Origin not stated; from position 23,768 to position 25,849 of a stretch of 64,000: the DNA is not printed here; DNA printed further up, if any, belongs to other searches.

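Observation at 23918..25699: Unusual vWA-macro domain architecture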

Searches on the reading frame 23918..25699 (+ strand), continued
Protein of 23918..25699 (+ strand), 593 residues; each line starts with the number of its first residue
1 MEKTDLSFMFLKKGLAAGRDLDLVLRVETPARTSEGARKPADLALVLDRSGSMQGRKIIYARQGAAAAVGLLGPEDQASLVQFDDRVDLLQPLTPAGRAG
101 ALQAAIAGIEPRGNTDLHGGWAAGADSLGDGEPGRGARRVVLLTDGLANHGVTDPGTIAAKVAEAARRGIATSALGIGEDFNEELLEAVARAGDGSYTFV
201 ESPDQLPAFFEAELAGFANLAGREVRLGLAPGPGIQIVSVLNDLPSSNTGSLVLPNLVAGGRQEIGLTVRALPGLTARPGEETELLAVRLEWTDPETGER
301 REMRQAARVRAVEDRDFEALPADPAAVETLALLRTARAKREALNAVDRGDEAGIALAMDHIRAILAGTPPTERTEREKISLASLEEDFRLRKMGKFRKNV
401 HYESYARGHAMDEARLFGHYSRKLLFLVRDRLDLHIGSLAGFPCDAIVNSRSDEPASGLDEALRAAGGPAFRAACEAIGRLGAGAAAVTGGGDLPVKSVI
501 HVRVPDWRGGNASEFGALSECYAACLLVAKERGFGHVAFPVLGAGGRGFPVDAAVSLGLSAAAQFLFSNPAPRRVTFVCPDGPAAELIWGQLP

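Call 34: search_protein_families(library=pfam, proteins=[P0114, P0189, P0200, P0212, P0222, P0224, P0236, P0039, P0050, P0054], max_evalue=0.001)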
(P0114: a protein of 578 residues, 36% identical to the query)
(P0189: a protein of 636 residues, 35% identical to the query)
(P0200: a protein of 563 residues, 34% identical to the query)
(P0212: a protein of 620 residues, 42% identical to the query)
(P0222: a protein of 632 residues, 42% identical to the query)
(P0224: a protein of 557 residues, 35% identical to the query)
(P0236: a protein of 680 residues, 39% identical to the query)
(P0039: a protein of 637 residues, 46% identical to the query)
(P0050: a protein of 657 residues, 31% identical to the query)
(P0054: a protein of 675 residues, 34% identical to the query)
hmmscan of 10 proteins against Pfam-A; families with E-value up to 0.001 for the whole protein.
P0114 (578 aa): 3 families
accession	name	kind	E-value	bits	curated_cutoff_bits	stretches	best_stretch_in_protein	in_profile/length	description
PF00092.34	VWA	-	9.3e-15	55.7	23.8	1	45-213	2-173/174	von Willebrand factor type A domain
PF13519.12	VWA_2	-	6.6e-11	43.2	27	1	47-148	3-106/107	von Willebrand factor type A domain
PF13768.12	VWA_3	-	2.1e-05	25.1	27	1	45-200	3-154/155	von Willebrand factor type A domain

P0189 (636 aa): 3 families
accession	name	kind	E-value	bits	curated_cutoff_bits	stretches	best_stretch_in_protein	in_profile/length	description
PF00092.34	VWA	-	1.6e-19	71.3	23.8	1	61-221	1-162/174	von Willebrand factor type A domain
PF13519.12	VWA_2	-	5.6e-14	53.1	27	1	62-167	1-107/107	von Willebrand factor type A domain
PF13768.12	VWA_3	-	3.9e-13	50.2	27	1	61-218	2-154/155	von Willebrand factor type A domain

P0200 (563 aa): 3 families
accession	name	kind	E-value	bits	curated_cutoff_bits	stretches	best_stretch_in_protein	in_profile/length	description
PF00092.34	VWA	-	2.3e-16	60.9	23.8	1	45-213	1-172/174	von Willebrand factor type A domain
PF13768.12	VWA_3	-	8.1e-11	42.6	27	1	45-200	2-153/155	von Willebrand factor type A domain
PF13519.12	VWA_2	-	2.3e-10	41.5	27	1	47-150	2-107/107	von Willebrand factor type A domain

P0212 (620 aa): 4 families
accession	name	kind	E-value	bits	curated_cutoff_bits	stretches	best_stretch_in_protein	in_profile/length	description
PF00092.34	VWA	-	1e-12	49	23.8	1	45-214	2-173/174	von Willebrand factor type A domain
PF13519.12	VWA_2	-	8.9e-11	42.8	27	1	47-149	3-106/107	von Willebrand factor type A domain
PF13768.12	VWA_3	-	1.1e-07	32.4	27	1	45-201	3-154/155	von Willebrand factor type A domain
PF05762.20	VWA_CoxE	-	0.0003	20.7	26.4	1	34-173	45-180/222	VWA domain containing CoxE-like protein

P0222 (632 aa): 3 families
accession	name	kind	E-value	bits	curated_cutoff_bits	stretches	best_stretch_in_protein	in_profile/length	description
PF00092.34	VWA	-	1.9e-15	58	23.8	1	54-219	2-169/174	von Willebrand factor type A domain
PF13519.12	VWA_2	-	9e-11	42.8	27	1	55-158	2-106/107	von Willebrand factor type A domain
PF13768.12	VWA_3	-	1.5e-07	32.1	27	1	53-211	2-155/155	von Willebrand factor type A domain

P0224 (557 aa): 5 families
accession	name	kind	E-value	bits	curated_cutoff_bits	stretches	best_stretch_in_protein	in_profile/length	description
PF00092.34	VWA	-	7.1e-19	69.1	23.8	1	42-207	2-170/174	von Willebrand factor type A domain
PF00498.31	FHA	-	1.6e-17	64.1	20.7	1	478-541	1-66/67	FHA domain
PF13519.12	VWA_2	-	6.1e-12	46.5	27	1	44-145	3-106/107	von Willebrand factor type A domain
PF16697.10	Yop-YscD_cpl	-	5e-11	43.2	33.2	1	468-546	9-88/94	Inner membrane component of T3SS, cytoplasmic domain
PF13768.12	VWA_3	-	2.2e-09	38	27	1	41-197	2-154/155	von Willebrand factor type A domain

P0236 (680 aa): 7 families
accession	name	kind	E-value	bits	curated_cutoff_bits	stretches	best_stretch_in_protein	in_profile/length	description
PF00092.34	VWA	-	2.2e-20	74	23.8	1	44-206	1-166/174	von Willebrand factor type A domain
PF01740.26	STAS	-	4.7e-17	62.1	22.6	1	576-673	8-106/106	STAS domain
PF13581.12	HATPase_c_2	-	3.6e-16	59.8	27.4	1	434-553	5-125/127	Histidine kinase-like ATPase domain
PF13519.12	VWA_2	-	1.3e-15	58.3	27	1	46-149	2-107/107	von Willebrand factor type A domain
PF13466.11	STAS_2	-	1.8e-13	50.9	29.2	1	581-660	1-79/80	STAS domain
PF13768.12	VWA_3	-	6.7e-09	36.4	27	1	44-200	2-154/155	von Willebrand factor type A domain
PF02518.31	HATPase_c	-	7e-05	23.7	26.4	1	460-540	5-85/111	Histidine kinase-, DNA gyrase B-, and HSP90-like ATPase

P0039 (637 aa): 3 families
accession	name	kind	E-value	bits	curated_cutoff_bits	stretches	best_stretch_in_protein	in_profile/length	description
PF00092.34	VWA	-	2.4e-14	54.4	23.8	1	51-216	1-167/174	von Willebrand factor type A domain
PF13519.12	VWA_2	-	4.4e-10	40.6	27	1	52-157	1-106/107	von Willebrand factor type A domain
PF13768.12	VWA_3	-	8.5e-08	32.8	27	1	51-209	2-154/155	von Willebrand factor type A domain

P0050 (657 aa): 3 families
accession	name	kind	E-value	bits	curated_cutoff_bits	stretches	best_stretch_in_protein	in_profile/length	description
PF00092.34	VWA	-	5.2e-14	53.3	23.8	1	40-209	1-172/174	von Willebrand factor type A domain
PF13519.12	VWA_2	-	1.9e-08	35.3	27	1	43-145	3-106/107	von Willebrand factor type A domain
PF13768.12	VWA_3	-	2.1e-06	28.3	27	1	41-198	3-155/155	von Willebrand factor type A domain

P0054 (675 aa): 4 families
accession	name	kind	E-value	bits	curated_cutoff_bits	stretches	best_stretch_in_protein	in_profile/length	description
PF00092.34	VWA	-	5.1e-13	50.1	23.8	1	40-205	1-168/174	von Willebrand factor type A domain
PF13519.12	VWA_2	-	1.4e-12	48.6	27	1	42-145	2-106/107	von Willebrand factor type A domain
PF13768.12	VWA_3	-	2.5e-05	24.8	27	1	40-198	2-155/155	von Willebrand factor type A domain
PF13650.11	Asp_protease_2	-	0.00014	22.9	24.3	0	567-595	1-29/90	Aspartyl protease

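Call 37: predict_structure(alignment_id=A1)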
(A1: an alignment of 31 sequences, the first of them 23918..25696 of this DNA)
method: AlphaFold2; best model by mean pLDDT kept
length: 593 residues; sequences in the alignment: 31
mean_pLDDT: 90.3   pTM: 0.86
mean pLDDT of the five models: 90.3, 89.1, 88.4, 87.1, 86.4
residues with pLDDT >= 90: 406; 70-90: 170; 50-70: 16; < 50: 1
segments of 3 or more residues with pLDDT < 50: none
pLDDT, mean of each block of 10 residues (from residue 1): 84 94 95 69 94 92 91 90 95 84 92 94 92 75 89 91 90 89 90 88 80 80 93 95 86 90 94 89 95 88 95 94 96 96 95 97 96 94 96 92 88 83 91 95 96 74 93 91 91 96 86 86 94 95 86 91 91 92 91 77
secondary structure, 60 per line:
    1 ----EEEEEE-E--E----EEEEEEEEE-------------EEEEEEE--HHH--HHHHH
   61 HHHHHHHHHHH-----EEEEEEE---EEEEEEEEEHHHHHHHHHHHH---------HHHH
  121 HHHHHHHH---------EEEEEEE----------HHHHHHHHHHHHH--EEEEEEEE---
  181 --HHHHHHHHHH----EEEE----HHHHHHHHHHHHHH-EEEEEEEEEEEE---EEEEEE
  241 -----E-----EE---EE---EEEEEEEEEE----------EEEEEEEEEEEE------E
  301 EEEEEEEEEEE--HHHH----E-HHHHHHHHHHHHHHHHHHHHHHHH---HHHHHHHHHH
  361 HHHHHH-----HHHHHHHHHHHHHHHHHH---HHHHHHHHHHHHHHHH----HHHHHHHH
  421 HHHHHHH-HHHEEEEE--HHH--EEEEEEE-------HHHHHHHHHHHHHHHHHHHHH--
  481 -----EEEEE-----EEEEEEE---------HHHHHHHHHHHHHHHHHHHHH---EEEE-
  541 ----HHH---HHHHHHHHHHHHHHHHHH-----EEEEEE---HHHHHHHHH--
elements in order: E5-10 E20-28 E42-48 H56-71 E77-83 E87-95 H96-107 H117-128 E138-144 H155-167 E170-177 H183-192 E197-200 H205-218 E220-231 E235-240 E262-271 E282-293 E300-311 H314-317 H324-347 H351-366 H372-389 H393-408 H413-427 E432-436 E444-450 H458-478 E486-490 E496-502 H512-532 E536-539 H551-568 E574-579 H583-591

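Call 40: fold_search(model_id=the predicted structure, library=pdb)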
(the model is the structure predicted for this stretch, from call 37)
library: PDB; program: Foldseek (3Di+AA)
matches with E <= 10: 1323; with E <= 0.001: 477
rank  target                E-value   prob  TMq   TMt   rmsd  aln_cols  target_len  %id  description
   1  4fx5                  4.8e-23  1.00  0.52  0.69   4.4       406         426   21  von Willebrand factor type A from Catenulispora acidiphila (released 2012-07-18)
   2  8s05_A                6.5e-22  1.00  0.50  0.74   5.1       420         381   17  ArnAB complex an archaeal ortholog of the Sec23/24 core motif (released 2025-10-29)
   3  8s05_B                7.1e-21  1.00  0.51  0.74   4.9       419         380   17  ArnAB complex an archaeal ortholog of the Sec23/24 core motif (released 2025-10-29)
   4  5a8j                  1.7e-18  1.00  0.45  0.68   5.8       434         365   16  Crystal structure of the ArnB paralog VWA2 from Sulfolobus acidocaldarius (released 2016-06-22)
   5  6fpz_A                6.2e-17  1.00  0.36  0.35  11.0       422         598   15  Inter-alpha-inhibitor heavy chain 1, D298A (released 2019-02-27)
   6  6fpy_A                9.1e-17  1.00  0.36  0.35  10.6       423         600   16  Inter-alpha-inhibitor heavy chain 1, wild type (released 2019-02-27)
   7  6fpy_B                1.1e-16  1.00  0.36  0.36  10.9       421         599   16  Inter-alpha-inhibitor heavy chain 1, wild type (released 2019-02-27)
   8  6m3y                  3.0e-14  1.00  0.27  0.20  10.7       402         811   17  Crystal structure of pilus adhesin, SpaC from Lactobacillus rhamnosus GG - open conformation (released 2020-07-29)
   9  6m48_A                9.5e-14  1.00  0.26  0.20  10.3       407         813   16  Crystal structure of pilus adhesin, SpaC from Lactobacillus rhamnosus GG - P21212 form (released 2020-07-29)
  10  6to1                  1.1e-13  1.00  0.24  0.26  15.8       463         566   12  Crystal structure of three N-terminal domains of the type V pili tip protein Mfa5 from Porphyromonas gingivalis (released 2020-12-02)
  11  5cb3                  1.6e-13  1.00  0.26  0.89   1.8       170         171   32  Structural Insights into the Mechanism of Escherichia coli Ymdb (released 2015-11-04)
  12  5vni_B                2.4e-13  1.00  0.41  0.35  10.2       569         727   13  Crystal structure of Sec23a/Sec24a/Sec22 complexed with a C-terminal FA sorting motif (released 2017-07-05)
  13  5cms_G                3.3e-13  1.00  0.27  0.90   1.5       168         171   32  Structural Insights into the Mechanism of Escherichia coli Ymdb (released 2015-11-04)
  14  5cb5_A                3.3e-13  1.00  0.27  0.90   1.5       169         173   31  Structural Insights into the Mechanism of Escherichia coli Ymdb (released 2015-11-04)
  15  2nut_B                4.1e-13  1.00  0.41  0.34  10.6       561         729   13  Crystal Structure of the human Sec23a/24a heterodimer, complexed with the SNARE protein Sec22b (released 2007-05-22)
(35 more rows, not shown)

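Call 41: find_encoding_contigs(protein=P0003, flank=8000, max_places=2)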
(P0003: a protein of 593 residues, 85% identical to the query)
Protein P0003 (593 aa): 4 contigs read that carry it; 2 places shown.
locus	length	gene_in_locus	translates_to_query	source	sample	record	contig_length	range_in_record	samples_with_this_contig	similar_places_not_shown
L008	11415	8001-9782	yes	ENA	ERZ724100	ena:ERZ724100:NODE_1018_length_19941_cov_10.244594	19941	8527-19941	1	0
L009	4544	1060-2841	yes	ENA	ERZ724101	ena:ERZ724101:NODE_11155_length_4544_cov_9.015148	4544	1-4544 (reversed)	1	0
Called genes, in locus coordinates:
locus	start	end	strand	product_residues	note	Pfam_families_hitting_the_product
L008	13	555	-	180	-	-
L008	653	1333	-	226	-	-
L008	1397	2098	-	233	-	-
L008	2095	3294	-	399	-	PF00072:Response_reg, PF13857:Ank_5 (faint), PF00023:Ank (faint), PF12796:Ank_2, PF13606:Ank_3 (faint), PF13637:Ank_4 (faint)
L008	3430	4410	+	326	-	PF04389:Peptidase_M28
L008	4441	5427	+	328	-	PF06626:DUF1152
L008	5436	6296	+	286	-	PF00850:Hist_deacetyl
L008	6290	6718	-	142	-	PF01850:PIN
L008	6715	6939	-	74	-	-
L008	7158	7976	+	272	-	PF02146:SIR2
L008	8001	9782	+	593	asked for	PF00092:VWA, PF13519:VWA_2, PF13768:VWA_3, PF01661:Macro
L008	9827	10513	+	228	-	PF00293:NUDIX, PF19368:WHD_AraR, PF21906:WHD_NrtR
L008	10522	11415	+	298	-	?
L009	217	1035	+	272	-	PF02146:SIR2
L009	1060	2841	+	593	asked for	PF00092:VWA, PF13519:VWA_2, PF13768:VWA_3, PF01661:Macro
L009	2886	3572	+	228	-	PF00293:NUDIX, PF19368:WHD_AraR, PF21906:WHD_NrtR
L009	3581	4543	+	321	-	?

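Call 44: find_related_loci(query=A2, collection=genome_contigs, flank=8000)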
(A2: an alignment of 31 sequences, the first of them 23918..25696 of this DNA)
Query A2 (593 aa) in genome_contigs; peptide patterns used: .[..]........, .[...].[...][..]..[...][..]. (x = any residue, [..] = any of these).
600 stretches matched a pattern (row limit reached: there are more); 548 encode a relative of the query (tblastn E <= 1e-3); the best 80 are kept; 80 distinct loci.
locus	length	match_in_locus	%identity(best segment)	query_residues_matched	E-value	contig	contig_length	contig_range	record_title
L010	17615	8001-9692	37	14-582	1e-102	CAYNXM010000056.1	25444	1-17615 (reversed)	MAG TPA_asm: uncultured Lyngbya sp. isolate binchicken_co372_111 genome assembly, contig: k141_1126097, whole genome sho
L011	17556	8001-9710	34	5-582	4e-103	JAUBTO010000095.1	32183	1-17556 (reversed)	Microcoleus sp. C2D2 NODE_180_length_32183_cov_42.376659, whole genome shotgun sequence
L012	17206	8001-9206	38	1-405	2e-73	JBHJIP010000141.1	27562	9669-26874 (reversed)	MAG: Leptolyngbyaceae cyanobacterium isolate pac_S1C3486_1 S1Ck141_276985, whole genome shotgun sequence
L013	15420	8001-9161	39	21-412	3e-73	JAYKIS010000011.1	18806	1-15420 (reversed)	MAG: Candidatus Sericytochromatia bacterium isolate 593175 NODE_29197437, whole genome shotgun sequence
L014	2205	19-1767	34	34-591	9e-73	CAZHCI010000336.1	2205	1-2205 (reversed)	MAG TPA_asm: uncultured bacterium isolate SRP319275_co2_216 genome assembly, contig: NODE_73015_length_2205_cov_4.568372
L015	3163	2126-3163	39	1-348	3e-69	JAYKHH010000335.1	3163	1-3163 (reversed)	MAG: Leptolyngbyaceae cyanobacterium isolate 1583017 NODE_35002988, whole genome shotgun sequence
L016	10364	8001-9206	37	1-405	8e-65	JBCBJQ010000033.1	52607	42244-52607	MAG: Cyanobacteria bacterium J06626_4 NODE_33_length_52607_cov_11.169465, whole genome shotgun sequence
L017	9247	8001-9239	34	1-402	9e-60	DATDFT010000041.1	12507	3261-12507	MAG TPA_asm: Pyrinomonadaceae bacterium isolate SMAG_U233 k141_592865, whole genome shotgun sequence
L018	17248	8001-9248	35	1-407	3e-59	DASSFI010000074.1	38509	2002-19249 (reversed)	MAG TPA_asm: Pyrinomonadaceae bacterium isolate SMAG_U1001 k141_2015172, whole genome shotgun sequence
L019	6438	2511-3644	37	1-378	2e-57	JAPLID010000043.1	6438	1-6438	MAG: Cyanobacteriota bacterium isolate LacPavin_0818_WC50_MAG_65_9 LacPavin_0818_WC50_scaffold_234760, whole genome shot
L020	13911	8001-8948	43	1-323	3e-57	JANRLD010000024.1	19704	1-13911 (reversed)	MAG: Meiothermus sp. isolate bins.372 k141_4257668, whole genome shotgun sequence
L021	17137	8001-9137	36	21-407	3e-56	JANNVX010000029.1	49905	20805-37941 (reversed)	MAG: Deinococcales bacterium isolate VAR_34_metabat_433 VAR_34_k141_2718276, whole genome shotgun sequence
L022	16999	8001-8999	33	19-350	1e-52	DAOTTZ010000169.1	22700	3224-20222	MAG TPA_asm: Anaerolineae bacterium isolate F14_31 k111_4448971, whole genome shotgun sequence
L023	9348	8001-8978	34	23-350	2e-51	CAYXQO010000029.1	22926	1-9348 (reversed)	MAG TPA_asm: uncultured Syntrophomonadaceae bacterium isolate binchicken_co32_351 genome assembly, contig: NODE_3156_len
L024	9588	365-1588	33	6-407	1e-49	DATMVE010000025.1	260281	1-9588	MAG TPA_asm: Pyrinomonadaceae bacterium isolate SMAG_U13060 k141_156999, whole genome shotgun sequence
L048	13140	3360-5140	35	16-592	4e-41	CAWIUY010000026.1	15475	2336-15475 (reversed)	MAG: uncultured Trueperaceae bacterium isolate MFD01721.bin.2.209 genome assembly, contig: contig_49313, whole genome sh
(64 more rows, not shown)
